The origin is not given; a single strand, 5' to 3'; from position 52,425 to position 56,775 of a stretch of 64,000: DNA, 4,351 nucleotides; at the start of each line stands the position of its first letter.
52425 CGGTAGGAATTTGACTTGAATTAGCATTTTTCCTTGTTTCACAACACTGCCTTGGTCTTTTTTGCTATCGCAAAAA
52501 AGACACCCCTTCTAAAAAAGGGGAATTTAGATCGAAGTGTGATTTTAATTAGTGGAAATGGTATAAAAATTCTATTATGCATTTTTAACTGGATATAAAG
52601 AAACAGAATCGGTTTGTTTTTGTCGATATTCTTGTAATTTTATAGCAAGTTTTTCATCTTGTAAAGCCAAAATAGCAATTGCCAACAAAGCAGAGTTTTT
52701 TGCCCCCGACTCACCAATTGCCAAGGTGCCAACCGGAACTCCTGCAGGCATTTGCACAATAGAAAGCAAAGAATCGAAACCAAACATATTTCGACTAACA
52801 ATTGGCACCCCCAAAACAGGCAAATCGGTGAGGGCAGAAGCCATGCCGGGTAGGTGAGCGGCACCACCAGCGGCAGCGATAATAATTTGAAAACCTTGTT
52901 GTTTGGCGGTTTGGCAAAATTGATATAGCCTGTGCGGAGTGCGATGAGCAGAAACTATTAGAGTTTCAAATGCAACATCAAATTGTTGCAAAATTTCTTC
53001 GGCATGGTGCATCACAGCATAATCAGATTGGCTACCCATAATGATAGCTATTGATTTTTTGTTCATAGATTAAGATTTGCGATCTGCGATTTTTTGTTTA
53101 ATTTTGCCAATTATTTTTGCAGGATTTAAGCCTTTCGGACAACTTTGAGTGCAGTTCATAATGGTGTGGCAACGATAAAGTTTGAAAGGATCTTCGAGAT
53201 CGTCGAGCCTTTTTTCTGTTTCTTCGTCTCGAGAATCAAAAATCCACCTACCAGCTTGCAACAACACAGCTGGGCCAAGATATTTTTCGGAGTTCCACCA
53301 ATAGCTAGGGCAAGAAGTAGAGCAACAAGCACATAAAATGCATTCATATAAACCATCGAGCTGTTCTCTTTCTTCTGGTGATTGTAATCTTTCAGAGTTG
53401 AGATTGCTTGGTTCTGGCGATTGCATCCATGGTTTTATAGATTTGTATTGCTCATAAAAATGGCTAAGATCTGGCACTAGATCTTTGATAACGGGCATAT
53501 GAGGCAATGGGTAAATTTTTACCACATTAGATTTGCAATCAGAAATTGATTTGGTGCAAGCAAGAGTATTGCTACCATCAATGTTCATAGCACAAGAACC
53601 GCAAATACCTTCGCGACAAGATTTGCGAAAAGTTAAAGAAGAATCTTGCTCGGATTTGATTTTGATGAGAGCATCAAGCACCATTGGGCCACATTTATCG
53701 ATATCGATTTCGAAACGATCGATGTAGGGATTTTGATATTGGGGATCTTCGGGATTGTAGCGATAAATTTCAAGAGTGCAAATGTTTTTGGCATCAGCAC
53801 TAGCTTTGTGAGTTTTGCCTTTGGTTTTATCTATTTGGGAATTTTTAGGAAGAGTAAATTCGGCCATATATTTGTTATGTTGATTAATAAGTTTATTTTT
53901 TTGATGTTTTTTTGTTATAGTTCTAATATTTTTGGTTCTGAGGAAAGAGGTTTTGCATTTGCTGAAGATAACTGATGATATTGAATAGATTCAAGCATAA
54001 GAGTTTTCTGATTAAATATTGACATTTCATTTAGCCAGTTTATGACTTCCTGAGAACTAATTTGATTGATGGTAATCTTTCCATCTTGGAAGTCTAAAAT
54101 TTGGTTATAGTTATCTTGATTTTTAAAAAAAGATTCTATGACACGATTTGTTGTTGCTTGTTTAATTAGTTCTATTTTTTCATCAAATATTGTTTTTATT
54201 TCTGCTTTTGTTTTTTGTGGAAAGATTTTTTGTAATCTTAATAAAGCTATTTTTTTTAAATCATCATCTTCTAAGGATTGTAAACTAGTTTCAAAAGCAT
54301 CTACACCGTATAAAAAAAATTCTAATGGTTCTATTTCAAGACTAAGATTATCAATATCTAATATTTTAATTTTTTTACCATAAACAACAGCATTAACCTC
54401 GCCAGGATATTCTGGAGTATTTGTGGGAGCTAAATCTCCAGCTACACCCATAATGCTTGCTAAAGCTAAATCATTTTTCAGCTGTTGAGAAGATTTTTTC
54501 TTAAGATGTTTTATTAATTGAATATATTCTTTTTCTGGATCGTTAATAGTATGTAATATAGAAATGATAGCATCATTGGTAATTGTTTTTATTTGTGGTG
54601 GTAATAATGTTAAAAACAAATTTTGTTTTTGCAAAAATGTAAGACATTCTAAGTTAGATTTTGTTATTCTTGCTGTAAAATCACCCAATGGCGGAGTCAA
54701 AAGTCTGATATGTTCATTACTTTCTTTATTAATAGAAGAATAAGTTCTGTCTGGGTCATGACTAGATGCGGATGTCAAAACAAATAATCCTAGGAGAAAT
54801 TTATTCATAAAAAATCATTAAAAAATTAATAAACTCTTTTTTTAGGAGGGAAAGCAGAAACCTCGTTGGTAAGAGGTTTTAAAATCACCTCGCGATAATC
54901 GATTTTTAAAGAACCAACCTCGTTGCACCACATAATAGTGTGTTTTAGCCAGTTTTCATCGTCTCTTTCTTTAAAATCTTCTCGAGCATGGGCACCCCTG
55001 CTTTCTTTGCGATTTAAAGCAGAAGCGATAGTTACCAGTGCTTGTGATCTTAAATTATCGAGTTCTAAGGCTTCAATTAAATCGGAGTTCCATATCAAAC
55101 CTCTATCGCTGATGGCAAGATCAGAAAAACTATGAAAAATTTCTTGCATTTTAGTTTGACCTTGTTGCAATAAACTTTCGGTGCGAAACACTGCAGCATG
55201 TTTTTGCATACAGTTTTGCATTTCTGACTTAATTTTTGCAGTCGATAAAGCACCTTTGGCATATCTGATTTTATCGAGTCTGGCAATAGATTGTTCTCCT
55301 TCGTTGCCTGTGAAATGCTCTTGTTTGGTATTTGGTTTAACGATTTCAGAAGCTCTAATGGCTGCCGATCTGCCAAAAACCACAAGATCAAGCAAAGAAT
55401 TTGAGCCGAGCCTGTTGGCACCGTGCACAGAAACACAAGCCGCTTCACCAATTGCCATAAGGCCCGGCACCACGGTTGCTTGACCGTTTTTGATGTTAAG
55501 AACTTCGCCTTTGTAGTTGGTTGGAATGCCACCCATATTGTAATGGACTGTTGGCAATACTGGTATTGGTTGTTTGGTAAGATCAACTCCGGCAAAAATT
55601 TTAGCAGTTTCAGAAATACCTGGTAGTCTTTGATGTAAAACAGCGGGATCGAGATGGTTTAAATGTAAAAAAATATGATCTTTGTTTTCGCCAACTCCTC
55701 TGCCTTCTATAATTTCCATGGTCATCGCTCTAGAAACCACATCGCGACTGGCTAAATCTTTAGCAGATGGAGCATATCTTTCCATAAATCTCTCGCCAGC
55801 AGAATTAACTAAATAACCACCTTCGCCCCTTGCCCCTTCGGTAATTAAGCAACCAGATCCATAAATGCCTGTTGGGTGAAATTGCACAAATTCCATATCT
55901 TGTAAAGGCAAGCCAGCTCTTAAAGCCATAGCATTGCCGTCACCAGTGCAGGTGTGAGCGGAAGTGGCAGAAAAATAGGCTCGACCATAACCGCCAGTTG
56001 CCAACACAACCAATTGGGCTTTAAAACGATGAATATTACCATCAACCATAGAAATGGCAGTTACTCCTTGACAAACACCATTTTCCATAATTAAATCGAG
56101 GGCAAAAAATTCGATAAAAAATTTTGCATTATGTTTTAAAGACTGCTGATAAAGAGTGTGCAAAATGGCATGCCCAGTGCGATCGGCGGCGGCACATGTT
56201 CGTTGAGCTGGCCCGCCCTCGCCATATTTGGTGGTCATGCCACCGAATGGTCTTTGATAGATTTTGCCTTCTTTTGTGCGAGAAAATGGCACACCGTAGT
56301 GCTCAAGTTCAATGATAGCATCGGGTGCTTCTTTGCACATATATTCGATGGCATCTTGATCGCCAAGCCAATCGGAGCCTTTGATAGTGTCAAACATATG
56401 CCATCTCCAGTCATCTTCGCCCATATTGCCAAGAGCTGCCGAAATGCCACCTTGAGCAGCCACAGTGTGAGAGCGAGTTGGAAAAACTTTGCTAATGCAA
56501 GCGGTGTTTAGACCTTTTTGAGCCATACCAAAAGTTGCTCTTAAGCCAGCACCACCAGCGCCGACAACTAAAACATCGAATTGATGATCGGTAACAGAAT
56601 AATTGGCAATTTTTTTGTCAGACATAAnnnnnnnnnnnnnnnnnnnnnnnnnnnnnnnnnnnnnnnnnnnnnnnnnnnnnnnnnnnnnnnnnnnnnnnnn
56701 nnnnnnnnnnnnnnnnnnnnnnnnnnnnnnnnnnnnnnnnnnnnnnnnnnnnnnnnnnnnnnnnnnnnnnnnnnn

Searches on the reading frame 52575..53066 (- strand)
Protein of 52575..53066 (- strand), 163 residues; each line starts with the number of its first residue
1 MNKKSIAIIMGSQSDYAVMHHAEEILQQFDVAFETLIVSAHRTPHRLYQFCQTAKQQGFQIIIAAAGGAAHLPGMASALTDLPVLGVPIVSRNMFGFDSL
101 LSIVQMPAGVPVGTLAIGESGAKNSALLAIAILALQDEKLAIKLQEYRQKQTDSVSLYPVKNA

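Call 43: find_encoding_contigs(protein=window:52575-53066:-, flank=1500, max_places=10)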
Protein window:52575-53066:- (163 aa): 4 contigs read that carry it; 4 places shown.
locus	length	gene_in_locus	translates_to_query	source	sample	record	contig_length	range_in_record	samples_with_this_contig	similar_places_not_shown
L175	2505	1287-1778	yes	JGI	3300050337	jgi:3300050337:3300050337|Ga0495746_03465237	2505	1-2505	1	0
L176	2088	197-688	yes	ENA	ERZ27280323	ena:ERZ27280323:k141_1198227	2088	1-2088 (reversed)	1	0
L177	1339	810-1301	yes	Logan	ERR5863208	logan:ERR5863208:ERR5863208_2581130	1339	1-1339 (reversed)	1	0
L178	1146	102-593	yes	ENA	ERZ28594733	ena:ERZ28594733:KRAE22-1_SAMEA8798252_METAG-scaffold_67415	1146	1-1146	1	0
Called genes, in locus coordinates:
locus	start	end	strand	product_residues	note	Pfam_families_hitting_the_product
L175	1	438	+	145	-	?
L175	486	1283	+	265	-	PF13085:Fer2_3, PF13183:Fer4_8, PF13237:Fer4_10, PF13534:Fer4_17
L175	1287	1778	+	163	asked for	PF00731:AIRC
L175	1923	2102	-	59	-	-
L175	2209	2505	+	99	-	?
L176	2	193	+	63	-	?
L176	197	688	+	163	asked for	PF00731:AIRC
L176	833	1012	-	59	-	-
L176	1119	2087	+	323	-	?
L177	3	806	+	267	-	?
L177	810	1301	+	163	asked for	PF00731:AIRC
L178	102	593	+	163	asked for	PF00731:AIRC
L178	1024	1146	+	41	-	?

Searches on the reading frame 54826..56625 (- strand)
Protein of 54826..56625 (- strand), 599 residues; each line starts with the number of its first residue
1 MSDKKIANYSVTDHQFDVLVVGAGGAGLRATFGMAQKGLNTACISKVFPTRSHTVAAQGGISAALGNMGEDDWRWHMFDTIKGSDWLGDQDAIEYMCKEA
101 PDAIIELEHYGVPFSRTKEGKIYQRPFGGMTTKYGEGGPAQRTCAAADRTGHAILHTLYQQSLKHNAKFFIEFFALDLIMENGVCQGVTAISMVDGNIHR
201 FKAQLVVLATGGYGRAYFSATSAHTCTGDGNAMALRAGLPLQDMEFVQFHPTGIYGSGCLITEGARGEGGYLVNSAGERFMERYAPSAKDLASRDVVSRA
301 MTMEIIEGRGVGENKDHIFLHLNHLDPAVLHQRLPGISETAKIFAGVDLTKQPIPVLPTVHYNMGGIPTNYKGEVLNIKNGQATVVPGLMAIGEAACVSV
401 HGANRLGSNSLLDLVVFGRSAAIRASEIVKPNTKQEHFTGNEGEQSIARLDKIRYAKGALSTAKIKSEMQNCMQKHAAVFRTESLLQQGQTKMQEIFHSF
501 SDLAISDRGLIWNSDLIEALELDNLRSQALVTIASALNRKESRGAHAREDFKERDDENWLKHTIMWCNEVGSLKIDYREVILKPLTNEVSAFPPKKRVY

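Call 19: search_protein_families(library=ncbifam, proteins=[window:54826-56625:-], max_evalue=1e-10)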
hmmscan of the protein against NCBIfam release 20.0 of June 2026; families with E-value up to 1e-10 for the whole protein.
window:54826-56625:- (599 aa): 27 families (the best 25 are shown)
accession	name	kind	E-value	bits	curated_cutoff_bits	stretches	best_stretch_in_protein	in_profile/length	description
TIGR01816.1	sdhA_forward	equivalog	3.1e-297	986.5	727.35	1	14-599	1-584/584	succinate dehydrogenase flavoprotein subunit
TIGR01812.1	sdhA_frdA_Gneg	subfamily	5.2e-248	824.2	567.3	1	17-599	1-568/568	succinate dehydrogenase or fumarate reductase, flavoprotein subunit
NF004724.0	PRK06069.1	subfamily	2.6e-190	633.5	826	1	15-582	5-567/577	succinate dehydrogenase/fumarate reductase flavoprotein subunit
NF004613.0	PRK05945.1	equivalog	6.2e-190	632.6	824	1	15-599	3-575/575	succinate dehydrogenase/fumarate reductase flavoprotein subunit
NF006686.0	PRK09231.1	equivalog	2.9e-163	544.6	854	1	14-599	4-581/598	fumarate reductase (quinol) flavoprotein subunit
TIGR01176.1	fum_red_Fp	equivalog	1.9e-157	525.4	932.7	1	15-599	3-579/580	fumarate reductase (quinol) flavoprotein subunit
NF005037.0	PRK06452.1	equivalog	4.5e-146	487.7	862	1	15-583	5-557/566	succinate dehydrogenase flavoprotein subunit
NF042982.1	MFR_Fp_SdhA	equivalog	3.5e-145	484.8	1100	1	15-583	47-604/612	8-methylmenaquinol:fumarate reductase flavoprotein subunit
NF006383.0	PRK08626.1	equivalog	3.7e-139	465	663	1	15-581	5-585/657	fumarate reductase flavoprotein subunit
NF004900.0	PRK06263.1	equivalog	1.2e-129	433.4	718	1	15-572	7-541/546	fumarate reductase (CoM/CoB) subunit TfrA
NF005866.0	PRK07803.1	equivalog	8.9e-121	404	819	2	10-287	3-290/631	fumarate reductase/succinate dehydrogenase flavoprotein subunit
NF006392.0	PRK08641.1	equivalog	1.7e-110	370.4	855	1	16-598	4-578/593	succinate dehydrogenase flavoprotein subunit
TIGR00551.1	nadB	equivalog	3.2e-107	359.2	452.75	1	14-551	1-488/489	L-aspartate oxidase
NF005867.0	PRK07804.1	equivalog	3.9e-103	345.6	639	1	14-576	17-540/548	L-aspartate oxidase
NF005636.0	PRK07395.1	subfamily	6.2e-103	344.9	723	1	11-566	8-548/560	L-aspartate oxidase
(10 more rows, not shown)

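Call 20: list_cluster_members(proteins=[window:54826-56625:-, window:17426-20215:+, window:36840-37568:+, window:38417-41767:-])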
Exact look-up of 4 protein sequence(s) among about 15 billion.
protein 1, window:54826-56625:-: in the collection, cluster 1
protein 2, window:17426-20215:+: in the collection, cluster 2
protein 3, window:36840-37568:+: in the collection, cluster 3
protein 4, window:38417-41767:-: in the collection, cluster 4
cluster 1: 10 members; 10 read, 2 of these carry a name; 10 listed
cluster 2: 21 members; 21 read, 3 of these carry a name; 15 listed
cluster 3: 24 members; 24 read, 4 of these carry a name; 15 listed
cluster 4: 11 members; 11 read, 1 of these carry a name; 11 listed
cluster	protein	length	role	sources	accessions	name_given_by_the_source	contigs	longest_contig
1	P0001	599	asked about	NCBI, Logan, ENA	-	-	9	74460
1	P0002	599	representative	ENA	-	-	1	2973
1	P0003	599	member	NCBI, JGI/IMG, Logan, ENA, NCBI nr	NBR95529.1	MAG: succinate dehydrogenase flavoprotein subunit [Proteobacteria bacterium] | succinate dehydrogenase flavoprotein subunit [Pseudomonadota bacterium]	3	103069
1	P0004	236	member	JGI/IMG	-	succinate dehydrogenase / fumarate reductase flavoprotein subunit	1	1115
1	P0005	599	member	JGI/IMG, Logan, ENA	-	-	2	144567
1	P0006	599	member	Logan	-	-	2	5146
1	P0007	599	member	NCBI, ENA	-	-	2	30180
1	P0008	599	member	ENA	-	-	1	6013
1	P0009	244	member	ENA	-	-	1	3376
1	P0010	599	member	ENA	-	-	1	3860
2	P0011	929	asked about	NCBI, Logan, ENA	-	-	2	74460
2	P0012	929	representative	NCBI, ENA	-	-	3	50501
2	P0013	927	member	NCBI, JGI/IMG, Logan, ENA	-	DNA gyrase subunit A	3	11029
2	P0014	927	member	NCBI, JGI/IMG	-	DNA gyrase subunit A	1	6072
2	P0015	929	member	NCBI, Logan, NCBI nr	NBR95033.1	MAG: DNA gyrase subunit A [Proteobacteria bacterium] | DNA gyrase subunit A [Pseudomonadota bacterium]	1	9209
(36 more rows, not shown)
